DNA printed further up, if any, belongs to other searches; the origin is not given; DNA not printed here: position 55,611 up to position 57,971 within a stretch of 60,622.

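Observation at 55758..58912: ClpX-like AAA+ ATPase translationally coupled to a PepF/M3-like metallopeptidase: a candidate two-component ATP-dependent metalloprotease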

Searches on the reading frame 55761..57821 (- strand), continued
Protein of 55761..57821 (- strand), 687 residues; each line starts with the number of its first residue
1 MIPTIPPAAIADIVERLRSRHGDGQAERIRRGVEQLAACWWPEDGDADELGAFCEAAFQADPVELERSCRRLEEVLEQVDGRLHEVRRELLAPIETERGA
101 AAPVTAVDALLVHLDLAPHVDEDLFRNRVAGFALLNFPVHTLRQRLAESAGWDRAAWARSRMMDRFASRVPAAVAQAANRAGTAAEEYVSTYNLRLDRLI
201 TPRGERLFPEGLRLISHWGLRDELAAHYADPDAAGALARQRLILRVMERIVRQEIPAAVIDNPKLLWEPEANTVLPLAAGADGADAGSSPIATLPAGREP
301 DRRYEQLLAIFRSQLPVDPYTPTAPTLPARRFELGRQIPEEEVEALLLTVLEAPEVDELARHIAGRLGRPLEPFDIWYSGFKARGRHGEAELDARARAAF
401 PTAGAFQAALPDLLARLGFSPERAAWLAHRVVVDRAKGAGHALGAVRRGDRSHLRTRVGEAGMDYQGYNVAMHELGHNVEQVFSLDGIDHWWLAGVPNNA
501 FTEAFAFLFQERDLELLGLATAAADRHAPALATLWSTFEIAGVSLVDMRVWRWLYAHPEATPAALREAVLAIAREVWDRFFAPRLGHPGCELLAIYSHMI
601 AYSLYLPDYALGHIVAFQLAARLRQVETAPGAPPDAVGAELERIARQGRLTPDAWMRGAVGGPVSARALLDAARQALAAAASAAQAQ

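Call 51: search_protein_families(library=pfam, proteins=[L024:7944-10490:+, L027:2320-2691:+, L030:8017-9099:+, L015:7975-8496:+, L037:8044-8946:+, L047:7943-8581:+, L076:8017-9420:+, L034:8098-9357:+, L035:8150-10120:+, L018:3509-5428:+], max_evalue=0.0001)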
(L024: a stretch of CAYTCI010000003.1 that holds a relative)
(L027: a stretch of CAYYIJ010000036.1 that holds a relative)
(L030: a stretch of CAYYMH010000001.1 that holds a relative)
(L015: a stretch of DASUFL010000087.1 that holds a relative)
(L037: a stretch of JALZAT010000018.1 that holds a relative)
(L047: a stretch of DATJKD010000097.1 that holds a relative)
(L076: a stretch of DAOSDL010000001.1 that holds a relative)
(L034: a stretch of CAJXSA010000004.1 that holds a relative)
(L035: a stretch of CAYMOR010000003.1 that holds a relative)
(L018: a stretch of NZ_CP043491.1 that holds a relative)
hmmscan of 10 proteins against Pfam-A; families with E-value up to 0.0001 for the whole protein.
L024:7944-10490:+ (849 aa): 0 families

L027:2320-2691:+ (124 aa): 1 family
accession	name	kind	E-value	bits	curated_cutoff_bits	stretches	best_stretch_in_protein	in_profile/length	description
PF00072.30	Response_reg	-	8.6e-20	71.4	30.2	1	6-117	1-110/111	Response regulator receiver domain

L030:8017-9099:+ (361 aa): 1 family
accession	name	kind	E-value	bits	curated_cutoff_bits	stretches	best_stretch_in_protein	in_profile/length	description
PF01063.24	Aminotran_4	-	4.9e-05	23.7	28.5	0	60-283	11-204/223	Amino-transferase class IV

L015:7975-8496:+ (174 aa): 4 families
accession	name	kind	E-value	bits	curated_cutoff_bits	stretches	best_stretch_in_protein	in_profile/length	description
PF00583.31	Acetyltransf_1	-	3.7e-13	50.2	20.7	1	45-142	23-116/116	Acetyltransferase (GNAT) family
PF13420.13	Acetyltransf_4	-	2e-08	34.9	24.3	1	82-161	72-153/155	Acetyltransferase (GNAT) domain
PF13508.13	Acetyltransf_7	-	4.3e-08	33.9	27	1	59-143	6-83/84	Acetyltransferase (GNAT) domain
PF13302.13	Acetyltransf_3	-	7.1e-06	27.2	25.4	1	48-143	40-138/138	Acetyltransferase (GNAT) domain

L037:8044-8946:+ (301 aa): 3 families
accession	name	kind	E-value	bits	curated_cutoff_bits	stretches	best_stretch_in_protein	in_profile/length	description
PF08240.17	ADH_N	-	2.1e-16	60.5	23.5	1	25-128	2-103/104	Alcohol dehydrogenase GroES-like domain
PF00107.32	ADH_zinc_N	-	3.4e-09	37.2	31.8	1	193-261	55-126/129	Zinc-binding dehydrogenase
PF16912.11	Glu_dehyd_C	-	3.7e-07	30.3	34.9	0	193-286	96-198/211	Glucose dehydrogenase C-terminus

L047:7943-8581:+ (213 aa): 0 families

L076:8017-9420:+ (468 aa): 4 families
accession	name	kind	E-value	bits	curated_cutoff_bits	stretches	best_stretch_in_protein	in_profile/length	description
PF07992.20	Pyr_redox_2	-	7.9e-44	150.7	26.1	1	56-388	2-291/291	Pyridine nucleotide-disulphide oxidoreductase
PF00070.33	Pyr_redox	-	6.8e-09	36.6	22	1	220-303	1-71/82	Pyridine nucleotide-disulphide oxidoreductase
PF01266.30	DAO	-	1.6e-07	31.6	27.9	0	279-357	156-236/353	FAD dependent oxidoreductase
PF13454.12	NAD_binding_9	-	2.4e-05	24.8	21.8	0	58-93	1-35/155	FAD-NAD(P)-binding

L034:8098-9357:+ (420 aa): 3 families
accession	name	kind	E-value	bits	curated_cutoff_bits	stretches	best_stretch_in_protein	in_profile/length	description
PF07992.20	Pyr_redox_2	-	7e-45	154.1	26.1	1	8-340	2-291/291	Pyridine nucleotide-disulphide oxidoreductase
PF00070.33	Pyr_redox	-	7.2e-08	33.3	22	1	172-255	1-71/82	Pyridine nucleotide-disulphide oxidoreductase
PF01266.30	DAO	-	3.5e-07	30.5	27.9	0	227-291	151-217/353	FAD dependent oxidoreductase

L035:8150-10120:+ (657 aa): 2 families
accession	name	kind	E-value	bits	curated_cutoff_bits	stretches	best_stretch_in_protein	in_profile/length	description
PF02574.22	S-methyl_trans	-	5e-58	197.7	22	1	21-290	1-279/283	Homocysteine S-methyltransferase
PF02219.23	MTHFR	-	3.2e-30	105.9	24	1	340-625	3-283/287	Methylenetetrahydrofolate reductase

L018:3509-5428:+ (640 aa): 1 family
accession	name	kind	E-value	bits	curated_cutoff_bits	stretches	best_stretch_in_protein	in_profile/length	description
PF01401.24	Peptidase_M2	-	6.8e-234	778.2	23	1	65-640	4-581/581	Angiotensin-converting enzyme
